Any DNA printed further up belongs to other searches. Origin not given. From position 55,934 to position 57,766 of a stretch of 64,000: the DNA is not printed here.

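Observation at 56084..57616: Fusion of a YkuD-like domain lacking its catalytic Cys with an S11 DD-carboxypeptidase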

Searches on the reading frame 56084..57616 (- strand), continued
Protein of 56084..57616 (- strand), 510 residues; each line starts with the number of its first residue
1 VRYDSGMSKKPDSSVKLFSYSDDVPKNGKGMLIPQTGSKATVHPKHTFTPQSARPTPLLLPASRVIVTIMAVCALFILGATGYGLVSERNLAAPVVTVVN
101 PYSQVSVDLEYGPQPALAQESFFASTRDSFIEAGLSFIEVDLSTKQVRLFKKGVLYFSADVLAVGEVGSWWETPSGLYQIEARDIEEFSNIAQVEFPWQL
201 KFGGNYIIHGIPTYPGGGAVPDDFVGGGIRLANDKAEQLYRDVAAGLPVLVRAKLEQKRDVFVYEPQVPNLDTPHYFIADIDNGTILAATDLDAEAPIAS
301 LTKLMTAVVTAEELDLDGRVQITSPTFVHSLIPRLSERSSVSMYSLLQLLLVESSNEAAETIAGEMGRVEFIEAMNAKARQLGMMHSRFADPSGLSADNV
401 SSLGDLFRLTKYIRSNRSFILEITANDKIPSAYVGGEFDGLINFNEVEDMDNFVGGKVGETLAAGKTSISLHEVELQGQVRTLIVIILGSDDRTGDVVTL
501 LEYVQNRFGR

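Call 24: fold_search(model_id=the predicted structure, library=pdb)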
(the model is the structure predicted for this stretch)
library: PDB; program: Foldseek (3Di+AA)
matches with E <= 10: 1244; with E <= 0.001: 500
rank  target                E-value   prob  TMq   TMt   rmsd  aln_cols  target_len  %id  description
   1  6azi                  4.4e-16  1.00  0.37  0.71   6.0       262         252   27  1.75 Angstrom Resolution Crystal Structure of D-alanyl-D-alanine Endopeptidase from Enterobacter cloacae in Complex with (released 2017-10-04)
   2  3mfd_A                8.7e-16  1.00  0.40  0.61   3.3       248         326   29  The Structure of the Beta-lactamase superfamily domain of D-alanyl-D-alanine carboxypeptidase from Bacillus subtilis (released 2010-05-19)
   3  3mfd_B                9.8e-16  1.00  0.41  0.66   3.1       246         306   28  The Structure of the Beta-lactamase superfamily domain of D-alanyl-D-alanine carboxypeptidase from Bacillus subtilis (released 2010-05-19)
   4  5zqa                  2.4e-15  1.00  0.38  0.73   4.4       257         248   29  Crystal Structure of Penicillin-Binding Protein D2 from Listeria monocytogenes in the apo form (released 2018-07-25)
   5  6muq                  3.8e-15  1.00  0.34  0.63   5.3       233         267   28  1.67 Angstrom Resolution Crystal Structure of Murein-DD-endopeptidase from Yersinia enterocolitica. (released 2018-10-31)
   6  5zqc_B                4.8e-15  1.00  0.39  0.78   3.8       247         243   28  Crystal Structure of Penicillin-Binding Protein D2 from Listeria monocytogenes in the Ampicillin bound form (released 2018-08-01)
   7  5zqc_A                4.8e-15  1.00  0.39  0.77   3.8       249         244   29  Crystal Structure of Penicillin-Binding Protein D2 from Listeria monocytogenes in the Ampicillin bound form (released 2018-08-01)
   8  5zqe_C                6.8e-15  1.00  0.39  0.76   4.0       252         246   29  Crystal Structure of Penicillin-Binding Protein D2 from Listeria monocytogenes in the Cefuroxime bound form (released 2018-07-25)
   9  5zqb_A                8.5e-15  1.00  0.39  0.75   4.1       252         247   29  Crystal Structure of Penicillin-Binding Protein D2 from Listeria monocytogenes in the Penicillin G bound form (released 2018-07-25)
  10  4p0m                  5.9e-14  1.00  0.40  0.74   3.8       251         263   26  Crystal structure of an evolved putative penicillin-binding protein homolog, Rv2911, from Mycobacterium tuberculosis (released 2014-03-12)
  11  4rye_A                7.0e-14  1.00  0.39  0.73   3.8       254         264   27  The crystal structure of D-ALANYL-D-ALANINE CARBOXYPEPTIDASE from Mycobacterium tuberculosis H37Rv (released 2015-01-28)
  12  4ppr                  7.8e-14  1.00  0.40  0.66   3.9       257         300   24  Crystal structure of Mycobacterium tuberculosis D,D-peptidase Rv3330 in complex with meropenem (released 2014-11-05)
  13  4k91_A                1.3e-13  1.00  0.40  0.57   3.9       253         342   26  Crystal structure of Penicillin-Binding Protein 5 (PBP5) from Pseudomonas aeruginosa in apo state (released 2013-09-25)
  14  5tr7_A                1.7e-13  1.00  0.40  0.77   3.9       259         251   25  Crystal structure of a putative D-alanyl-D-alanine carboxypeptidase from Vibrio cholerae O1 biovar eltor str. N16961 (released 2016-11-09)
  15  1nj4                  1.7e-13  1.00  0.39  0.57   3.5       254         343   25  Crystal structure of a deacylation-defective mutant of penicillin-binding protein 5 at 1.9 A resolution (released 2003-01-07)
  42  1skf                  5.9e-12  1.00  0.38  0.72   4.8       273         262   21  CRYSTAL STRUCTURE OF THE STREPTOMYCES K15 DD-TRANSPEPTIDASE (released 1999-08-20)
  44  1es3                  1.2e-11  1.00  0.38  0.72   4.8       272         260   21  C98A mutant of streptomyces K15 DD-transpeptidase (released 2000-05-03)
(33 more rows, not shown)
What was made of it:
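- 56087..56821 (-): Peptidase_S11 (penicillin-binding, DD-peptidase) domain, residues 266-510. It is a single domain with no PBP5-type domain II. The Foldseek top 50 are all S11 (call 24).
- On Peptidase S11 (PF00768; low-molecular-mass class C PBPs): The Foldseek top 50 are all S11 enzymes (call 24).
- The Foldseek top 50 for the full-length model are all S11 enzymes (call 24). K15 DD-transpeptidase structures are among the fold matches (1skf and 1es3-5, TM about 0.7 on the target; call 24).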

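Call 36: find_encoding_contigs(protein=P0112, flank=6000, max_places=1)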
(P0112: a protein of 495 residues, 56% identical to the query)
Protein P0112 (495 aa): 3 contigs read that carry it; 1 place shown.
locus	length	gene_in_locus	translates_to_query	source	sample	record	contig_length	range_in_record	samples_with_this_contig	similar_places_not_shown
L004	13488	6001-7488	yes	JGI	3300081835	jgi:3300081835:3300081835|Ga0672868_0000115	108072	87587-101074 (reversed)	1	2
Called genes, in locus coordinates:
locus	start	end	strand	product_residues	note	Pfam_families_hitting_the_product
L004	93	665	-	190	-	PF01169:GDT1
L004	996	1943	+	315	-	PF00438:S-AdoMet_synt_N, PF02772:S-AdoMet_synt_M, PF02773:S-AdoMet_synt_C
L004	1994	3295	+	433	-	PF10092:DUF2330, PF01471:PG_binding_1 (weak)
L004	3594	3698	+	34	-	-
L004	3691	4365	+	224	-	PF00590:TP_methylase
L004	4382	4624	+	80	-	-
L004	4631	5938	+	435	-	PF13200:DUF4015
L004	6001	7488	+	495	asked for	PF03734:YkuD, PF00768:Peptidase_S11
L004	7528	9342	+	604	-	PF01935:DUF87 (weak), PF10412:TrwB_AAD_bind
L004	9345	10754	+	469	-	PF00932:LTD, PF00801:PKD (weak), PF18911:PKD_4, PF00932:LTD (weak)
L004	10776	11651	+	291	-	PF01073:3Beta_HSD (weak), PF01370:Epimerase, PF16363:GDP_Man_Dehyd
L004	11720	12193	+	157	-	-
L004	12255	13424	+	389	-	PF20706:GT4-conflict, PF00534:Glycos_transf_1, PF13692:Glyco_trans_1_4, PF13524:Glyco_trans_1_2 (faint)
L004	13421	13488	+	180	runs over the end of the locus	PF13328:HD_4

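Call 37: find_encoding_contigs(protein=P0083, flank=6000, max_places=1)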
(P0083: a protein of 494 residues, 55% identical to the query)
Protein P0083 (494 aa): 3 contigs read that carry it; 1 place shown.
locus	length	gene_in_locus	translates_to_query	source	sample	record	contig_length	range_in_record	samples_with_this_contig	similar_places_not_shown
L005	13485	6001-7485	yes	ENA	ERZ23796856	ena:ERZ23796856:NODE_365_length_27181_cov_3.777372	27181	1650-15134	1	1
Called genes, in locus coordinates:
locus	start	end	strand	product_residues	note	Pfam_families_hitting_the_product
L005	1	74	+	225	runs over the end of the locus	PF06772:LtrA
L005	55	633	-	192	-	PF09335:VTT_dom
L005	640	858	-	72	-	-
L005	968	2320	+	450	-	PF21799:MurD-like_N (weak), PF08245:Mur_ligase_M, PF02875:Mur_ligase_C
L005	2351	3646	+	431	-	PF01225:Mur_ligase, PF08245:Mur_ligase_M, PF02875:Mur_ligase_C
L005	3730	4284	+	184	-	PF02698:DUF218 (weak)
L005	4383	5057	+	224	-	PF00590:TP_methylase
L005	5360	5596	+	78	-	-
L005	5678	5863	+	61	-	-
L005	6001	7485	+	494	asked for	PF03734:YkuD (faint), PF13354:Beta-lactamase2 (weak), PF00768:Peptidase_S11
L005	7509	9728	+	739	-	PF10412:TrwB_AAD_bind, PF12696:TraG-D_C (weak)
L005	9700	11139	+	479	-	PF00932:LTD, PF00801:PKD, PF18911:PKD_4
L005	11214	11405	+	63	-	-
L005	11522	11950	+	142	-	-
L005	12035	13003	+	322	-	PF00106:adh_short (faint), PF01073:3Beta_HSD, PF01370:Epimerase, PF02719:Polysacc_synt_2, PF04321:RmlD_sub_bind, PF16363:GDP_Man_Dehyd, PF13460:NAD_binding_10, PF07993:NAD_binding_4, +1 more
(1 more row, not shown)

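Call 52: search_solved_structures(query=A1, max_evalue=1e-10, show_alignments=5)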
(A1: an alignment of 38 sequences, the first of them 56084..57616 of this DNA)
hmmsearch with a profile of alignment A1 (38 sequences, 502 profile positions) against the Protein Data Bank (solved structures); distinct sequences matched with E-value up to 1e-10: 22.
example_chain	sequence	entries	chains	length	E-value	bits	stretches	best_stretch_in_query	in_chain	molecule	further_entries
6muq_A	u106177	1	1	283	6.1e-26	94.9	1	262-402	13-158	Murein-DD-endopeptidase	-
6azi_A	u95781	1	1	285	1.3e-25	93.8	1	260-402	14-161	D-alanyl-D-alanine endopeptidase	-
3mfd_A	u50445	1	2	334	6.2e-24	88.3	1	262-463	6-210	D-alanyl-D-alanine carboxypeptidase dacB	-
4rye_A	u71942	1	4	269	1.5e-20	77.1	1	260-462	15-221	D-alanyl-D-alanine carboxypeptidase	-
4p0m_A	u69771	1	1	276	1.7e-20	77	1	260-462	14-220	D-alanyl-D-alanine carboxypeptidase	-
5zqa_A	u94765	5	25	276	3.8e-18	69.2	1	269-494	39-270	Lmo2812 protein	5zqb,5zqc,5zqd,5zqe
5fsr_A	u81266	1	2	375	7.5e-18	68.2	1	253-501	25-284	D-ALANYL-D-ALANINE CARBOXYPEPTIDASE DACD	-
4k91_A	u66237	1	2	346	4.5e-17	65.6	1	259-495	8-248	D-ala-D-ala-carboxypeptidase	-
1tvf_A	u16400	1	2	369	2.9e-15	59.7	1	275-394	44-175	penicillin binding protein 4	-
5ty7_A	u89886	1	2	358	3.5e-15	59.4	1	275-391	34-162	Penicillin-binding protein 4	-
5tw8_A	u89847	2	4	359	3.6e-15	59.4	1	275-391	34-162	Penicillin-binding protein 4 | Penicillin binding protein 4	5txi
6c39_A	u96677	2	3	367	3.6e-15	59.4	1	275-391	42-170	Serine-type D-Ala-D-Ala carboxypeptidase | Penicillin-binding protein 4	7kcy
3hum_A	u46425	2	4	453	4.2e-15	59.1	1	275-394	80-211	Penicillin-binding protein 4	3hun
7kcv_A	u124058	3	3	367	4.5e-15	59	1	275-390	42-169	Penicillin-binding protein 4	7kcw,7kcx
5tw4_A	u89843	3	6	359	5.2e-15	58.8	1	275-390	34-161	Penicillin-binding protein 4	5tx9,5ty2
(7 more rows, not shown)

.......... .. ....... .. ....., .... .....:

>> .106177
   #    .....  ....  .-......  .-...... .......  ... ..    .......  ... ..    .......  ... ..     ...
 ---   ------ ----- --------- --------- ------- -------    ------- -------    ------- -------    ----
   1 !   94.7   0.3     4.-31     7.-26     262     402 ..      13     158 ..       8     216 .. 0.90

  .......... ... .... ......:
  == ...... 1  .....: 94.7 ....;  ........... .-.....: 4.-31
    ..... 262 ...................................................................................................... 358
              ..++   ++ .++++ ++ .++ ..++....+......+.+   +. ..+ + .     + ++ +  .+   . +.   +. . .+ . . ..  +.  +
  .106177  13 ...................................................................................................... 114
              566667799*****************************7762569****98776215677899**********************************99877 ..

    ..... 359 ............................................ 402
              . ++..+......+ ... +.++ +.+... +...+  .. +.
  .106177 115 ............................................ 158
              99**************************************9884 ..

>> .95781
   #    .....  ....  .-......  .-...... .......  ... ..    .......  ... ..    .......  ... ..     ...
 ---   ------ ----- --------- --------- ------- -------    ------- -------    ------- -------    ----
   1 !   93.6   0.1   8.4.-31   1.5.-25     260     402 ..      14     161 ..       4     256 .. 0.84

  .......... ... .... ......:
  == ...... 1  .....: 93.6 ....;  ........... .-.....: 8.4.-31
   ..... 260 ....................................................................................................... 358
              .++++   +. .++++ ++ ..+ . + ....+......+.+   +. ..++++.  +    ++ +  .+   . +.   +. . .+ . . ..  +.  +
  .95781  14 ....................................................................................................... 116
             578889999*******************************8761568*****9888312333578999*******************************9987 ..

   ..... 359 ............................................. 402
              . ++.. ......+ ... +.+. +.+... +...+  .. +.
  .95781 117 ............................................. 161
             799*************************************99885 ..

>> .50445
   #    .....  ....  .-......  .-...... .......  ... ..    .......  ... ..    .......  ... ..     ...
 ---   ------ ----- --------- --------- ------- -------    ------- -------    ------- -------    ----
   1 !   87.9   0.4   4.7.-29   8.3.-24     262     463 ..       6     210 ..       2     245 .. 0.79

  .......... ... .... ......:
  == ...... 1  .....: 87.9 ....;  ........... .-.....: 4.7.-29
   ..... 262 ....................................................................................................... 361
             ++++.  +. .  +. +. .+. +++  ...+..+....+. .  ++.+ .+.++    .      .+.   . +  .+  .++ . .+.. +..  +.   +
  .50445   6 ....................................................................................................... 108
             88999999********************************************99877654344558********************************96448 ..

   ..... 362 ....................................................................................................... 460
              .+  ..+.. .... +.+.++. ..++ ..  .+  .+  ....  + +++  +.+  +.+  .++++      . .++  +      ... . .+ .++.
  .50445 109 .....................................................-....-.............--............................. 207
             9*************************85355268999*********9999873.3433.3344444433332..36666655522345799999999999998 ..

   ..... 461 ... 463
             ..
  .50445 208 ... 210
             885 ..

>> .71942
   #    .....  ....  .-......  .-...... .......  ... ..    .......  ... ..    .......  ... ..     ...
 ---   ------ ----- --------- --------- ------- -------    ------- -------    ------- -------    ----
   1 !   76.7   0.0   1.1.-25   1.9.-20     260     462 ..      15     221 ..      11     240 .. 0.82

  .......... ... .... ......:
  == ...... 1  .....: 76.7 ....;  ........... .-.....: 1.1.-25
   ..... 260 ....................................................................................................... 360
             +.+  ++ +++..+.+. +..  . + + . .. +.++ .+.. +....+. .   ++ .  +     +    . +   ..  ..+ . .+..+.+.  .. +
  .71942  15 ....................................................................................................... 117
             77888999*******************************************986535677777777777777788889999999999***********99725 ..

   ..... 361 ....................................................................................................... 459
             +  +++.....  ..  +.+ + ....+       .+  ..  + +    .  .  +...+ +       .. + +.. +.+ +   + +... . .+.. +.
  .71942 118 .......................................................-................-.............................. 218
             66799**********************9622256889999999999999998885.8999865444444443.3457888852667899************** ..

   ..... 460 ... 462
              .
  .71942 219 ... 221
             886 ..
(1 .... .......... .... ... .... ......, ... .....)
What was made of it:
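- On Peptidase S11 (PF00768; low-molecular-mass class C PBPs): Profile E-values reach 6e-26 (call 52).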

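Call 58: find_related_loci(query=A1, collection=genome_contigs, flank=2500)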
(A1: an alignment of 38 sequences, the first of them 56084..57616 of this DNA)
Query A1 (510 aa) in genome_contigs; peptide patterns used: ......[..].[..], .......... (x = any residue, [..] = any of these).
179 stretches matched a pattern; 155 encode a relative of the query (tblastn E <= 1e-3); the best 80 are kept; 80 distinct loci.
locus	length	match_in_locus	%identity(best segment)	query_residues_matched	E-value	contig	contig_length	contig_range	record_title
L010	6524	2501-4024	67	1-510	0e+0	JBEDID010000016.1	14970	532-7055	MAG: Candidatus Parcubacteria bacterium isolate NASQAN2015_010_A_bin.14 scaffold_000207, whole genome shotgun sequence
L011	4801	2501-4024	65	1-510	0e+0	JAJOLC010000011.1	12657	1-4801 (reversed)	MAG: Candidatus Paceibacterota bacterium isolate MAG-712 c_000000000152, whole genome shotgun sequence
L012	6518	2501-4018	66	1-510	0e+0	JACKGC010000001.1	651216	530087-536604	MAG: Candidatus Nomurabacteria bacterium isolate HK-STAS-PATE-21 HK-STAS-PATE-21_1, whole genome shotgun sequence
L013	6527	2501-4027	65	1-510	0e+0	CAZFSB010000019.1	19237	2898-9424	MAG TPA_asm: uncultured Candidatus Saccharibacteria bacterium isolate SRP319275_co4_64 genome assembly, contig: NODE_155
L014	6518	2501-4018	63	1-510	0e+0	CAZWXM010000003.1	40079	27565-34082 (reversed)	MAG TPA_asm: uncultured Candidatus Saccharibacteria bacterium isolate SRP286056_co2_553 genome assembly, contig: NODE_12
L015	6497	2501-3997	61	7-508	0e+0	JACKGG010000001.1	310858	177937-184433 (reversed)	MAG: Candidatus Nomurabacteria bacterium isolate HK-STAS-PATE-28 HK-STAS-PATE-28_1, whole genome shotgun sequence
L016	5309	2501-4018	65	1-509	0e+0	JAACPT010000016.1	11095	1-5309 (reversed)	MAG: Candidatus Parcubacteria bacterium isolate CG_2015-02_43_9 CG_2015-02_curated_scaffold_5723, whole genome shotgun s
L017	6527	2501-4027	61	1-510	0e+0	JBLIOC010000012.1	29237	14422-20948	MAG: Candidatus Paceibacteria bacterium isolate 3300053785_176 Ga0535658_0002912, whole genome shotgun sequence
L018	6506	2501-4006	61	3-510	0e+0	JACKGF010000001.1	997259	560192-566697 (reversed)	MAG: Candidatus Nomurabacteria bacterium isolate HK-STAS-PATE-27 HK-STAS-PATE-27_1, whole genome shotgun sequence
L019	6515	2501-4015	62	3-509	0e+0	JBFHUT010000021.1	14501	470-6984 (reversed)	MAG: Candidatus Paceibacteria bacterium isolate Mix_sand09.2021.07.G.23 k141_1428636_length_14501_cov_11.8987, whole gen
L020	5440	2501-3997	57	3-509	0e+0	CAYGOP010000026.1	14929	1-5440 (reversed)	MAG TPA_asm: uncultured Candidatus Saccharibacteria bacterium isolate ERP117304_co1_139 genome assembly, contig: NODE_39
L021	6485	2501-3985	59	12-509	0e+0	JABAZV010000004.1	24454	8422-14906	MAG: Patescibacteria group bacterium isolate HE327_NSB044 NODE_2705_length_24454_cov_5.228821, whole genome shotgun sequ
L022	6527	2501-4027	55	1-510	0e+0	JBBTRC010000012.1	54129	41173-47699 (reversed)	MAG: Patescibacteria group bacterium isolate H41-bin044_1 H41_bin044_1_000000000012, whole genome shotgun sequence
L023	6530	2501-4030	56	1-508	0e+0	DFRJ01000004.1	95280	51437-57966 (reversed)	MAG TPA_asm: Patescibacteria group bacterium UBA3466 UBA3466_contig_8789, whole genome shotgun sequence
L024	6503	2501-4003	55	1-510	0e+0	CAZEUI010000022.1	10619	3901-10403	MAG TPA_asm: uncultured Candidatus Saccharibacteria bacterium isolate binchicken_co53_23 genome assembly, contig: NODE_4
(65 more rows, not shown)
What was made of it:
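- Tried and rejected: The genome scan cap was used, and the scan patterns required an intact S11 domain (call 58).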
